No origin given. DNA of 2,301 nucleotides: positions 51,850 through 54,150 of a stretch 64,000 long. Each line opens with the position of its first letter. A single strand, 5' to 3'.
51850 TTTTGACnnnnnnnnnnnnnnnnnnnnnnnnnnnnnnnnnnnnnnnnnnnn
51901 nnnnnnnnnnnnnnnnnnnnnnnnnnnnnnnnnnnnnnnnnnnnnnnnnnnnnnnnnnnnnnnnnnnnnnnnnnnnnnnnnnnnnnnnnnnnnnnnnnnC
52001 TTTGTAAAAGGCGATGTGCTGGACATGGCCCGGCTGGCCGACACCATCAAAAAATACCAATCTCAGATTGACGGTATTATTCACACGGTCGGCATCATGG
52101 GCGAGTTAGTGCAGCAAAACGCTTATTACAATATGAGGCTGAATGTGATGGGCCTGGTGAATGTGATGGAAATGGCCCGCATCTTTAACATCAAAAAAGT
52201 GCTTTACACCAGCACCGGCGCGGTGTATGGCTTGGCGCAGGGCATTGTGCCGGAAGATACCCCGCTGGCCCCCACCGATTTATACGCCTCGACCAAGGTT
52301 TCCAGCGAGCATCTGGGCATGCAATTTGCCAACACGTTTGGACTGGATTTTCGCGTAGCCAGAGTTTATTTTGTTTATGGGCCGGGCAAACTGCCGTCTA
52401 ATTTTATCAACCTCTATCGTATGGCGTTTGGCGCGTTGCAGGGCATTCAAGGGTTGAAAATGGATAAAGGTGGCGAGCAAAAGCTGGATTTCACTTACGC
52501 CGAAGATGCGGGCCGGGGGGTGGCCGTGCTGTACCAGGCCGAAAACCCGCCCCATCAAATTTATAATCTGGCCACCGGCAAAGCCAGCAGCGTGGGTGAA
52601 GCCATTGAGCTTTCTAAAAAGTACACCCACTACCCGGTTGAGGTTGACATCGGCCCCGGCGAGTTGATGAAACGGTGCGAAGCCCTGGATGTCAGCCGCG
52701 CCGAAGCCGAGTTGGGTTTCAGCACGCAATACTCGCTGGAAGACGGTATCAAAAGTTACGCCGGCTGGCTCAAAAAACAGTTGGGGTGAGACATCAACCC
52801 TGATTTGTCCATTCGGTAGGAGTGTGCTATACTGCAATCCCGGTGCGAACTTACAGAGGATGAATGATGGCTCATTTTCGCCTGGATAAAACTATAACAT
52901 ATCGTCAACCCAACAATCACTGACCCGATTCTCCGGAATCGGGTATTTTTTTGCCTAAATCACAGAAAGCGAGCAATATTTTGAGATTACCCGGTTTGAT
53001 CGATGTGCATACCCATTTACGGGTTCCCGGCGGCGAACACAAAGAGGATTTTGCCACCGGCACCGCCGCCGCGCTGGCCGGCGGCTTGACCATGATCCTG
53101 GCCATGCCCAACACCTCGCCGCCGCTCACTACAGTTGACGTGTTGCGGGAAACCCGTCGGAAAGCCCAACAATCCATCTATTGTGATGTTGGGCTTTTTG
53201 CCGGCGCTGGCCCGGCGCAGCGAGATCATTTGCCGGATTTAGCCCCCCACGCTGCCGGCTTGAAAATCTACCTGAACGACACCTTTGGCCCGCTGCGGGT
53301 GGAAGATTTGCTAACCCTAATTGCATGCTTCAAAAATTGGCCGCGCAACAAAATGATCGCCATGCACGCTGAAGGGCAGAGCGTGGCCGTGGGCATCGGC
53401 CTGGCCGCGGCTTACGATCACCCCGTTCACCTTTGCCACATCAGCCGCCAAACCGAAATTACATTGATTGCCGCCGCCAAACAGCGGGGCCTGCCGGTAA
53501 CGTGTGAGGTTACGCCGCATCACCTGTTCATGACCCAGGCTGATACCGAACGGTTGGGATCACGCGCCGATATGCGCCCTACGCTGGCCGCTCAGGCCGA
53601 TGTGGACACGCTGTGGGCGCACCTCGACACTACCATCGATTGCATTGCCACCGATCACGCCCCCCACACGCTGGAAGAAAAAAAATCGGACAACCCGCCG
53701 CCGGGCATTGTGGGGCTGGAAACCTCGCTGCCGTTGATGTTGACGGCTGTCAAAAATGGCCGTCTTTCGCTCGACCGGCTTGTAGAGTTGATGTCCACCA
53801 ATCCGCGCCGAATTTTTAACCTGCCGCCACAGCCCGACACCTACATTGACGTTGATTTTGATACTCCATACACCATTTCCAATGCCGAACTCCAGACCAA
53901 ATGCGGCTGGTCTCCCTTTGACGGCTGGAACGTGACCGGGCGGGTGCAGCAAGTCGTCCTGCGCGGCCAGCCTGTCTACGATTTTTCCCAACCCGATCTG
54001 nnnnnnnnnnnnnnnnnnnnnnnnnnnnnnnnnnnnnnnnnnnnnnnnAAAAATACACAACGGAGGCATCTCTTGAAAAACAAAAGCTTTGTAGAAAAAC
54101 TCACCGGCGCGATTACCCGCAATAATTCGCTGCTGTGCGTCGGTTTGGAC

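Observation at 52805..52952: Candidate translation-coupled attenuator in front of the pyrimidine genes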

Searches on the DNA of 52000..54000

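Call 3: search_rna_families(source=window, start=52000, end=54000, threshold=evalue, max_evalue=10, show_alignments=3)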
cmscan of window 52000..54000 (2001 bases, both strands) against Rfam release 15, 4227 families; matches with E-value up to 10: 3.
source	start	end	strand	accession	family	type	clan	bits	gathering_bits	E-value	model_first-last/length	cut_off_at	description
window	52903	52951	+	RF02702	AgvB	Gene; sRNA;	-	17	56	4.6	1-62/62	no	Anti GcvB sRNA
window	53404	53451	-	RF00312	snoZ206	Gene; snRNA; snoRNA; CD-box;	-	16.9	50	7.4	1-129/129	no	Small nucleolar RNA Z206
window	53348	53392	+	RF01273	sR34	Gene; snRNA; snoRNA; CD-box;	-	16.1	40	8.1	1-54/54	no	Small nucleolar RNA sR34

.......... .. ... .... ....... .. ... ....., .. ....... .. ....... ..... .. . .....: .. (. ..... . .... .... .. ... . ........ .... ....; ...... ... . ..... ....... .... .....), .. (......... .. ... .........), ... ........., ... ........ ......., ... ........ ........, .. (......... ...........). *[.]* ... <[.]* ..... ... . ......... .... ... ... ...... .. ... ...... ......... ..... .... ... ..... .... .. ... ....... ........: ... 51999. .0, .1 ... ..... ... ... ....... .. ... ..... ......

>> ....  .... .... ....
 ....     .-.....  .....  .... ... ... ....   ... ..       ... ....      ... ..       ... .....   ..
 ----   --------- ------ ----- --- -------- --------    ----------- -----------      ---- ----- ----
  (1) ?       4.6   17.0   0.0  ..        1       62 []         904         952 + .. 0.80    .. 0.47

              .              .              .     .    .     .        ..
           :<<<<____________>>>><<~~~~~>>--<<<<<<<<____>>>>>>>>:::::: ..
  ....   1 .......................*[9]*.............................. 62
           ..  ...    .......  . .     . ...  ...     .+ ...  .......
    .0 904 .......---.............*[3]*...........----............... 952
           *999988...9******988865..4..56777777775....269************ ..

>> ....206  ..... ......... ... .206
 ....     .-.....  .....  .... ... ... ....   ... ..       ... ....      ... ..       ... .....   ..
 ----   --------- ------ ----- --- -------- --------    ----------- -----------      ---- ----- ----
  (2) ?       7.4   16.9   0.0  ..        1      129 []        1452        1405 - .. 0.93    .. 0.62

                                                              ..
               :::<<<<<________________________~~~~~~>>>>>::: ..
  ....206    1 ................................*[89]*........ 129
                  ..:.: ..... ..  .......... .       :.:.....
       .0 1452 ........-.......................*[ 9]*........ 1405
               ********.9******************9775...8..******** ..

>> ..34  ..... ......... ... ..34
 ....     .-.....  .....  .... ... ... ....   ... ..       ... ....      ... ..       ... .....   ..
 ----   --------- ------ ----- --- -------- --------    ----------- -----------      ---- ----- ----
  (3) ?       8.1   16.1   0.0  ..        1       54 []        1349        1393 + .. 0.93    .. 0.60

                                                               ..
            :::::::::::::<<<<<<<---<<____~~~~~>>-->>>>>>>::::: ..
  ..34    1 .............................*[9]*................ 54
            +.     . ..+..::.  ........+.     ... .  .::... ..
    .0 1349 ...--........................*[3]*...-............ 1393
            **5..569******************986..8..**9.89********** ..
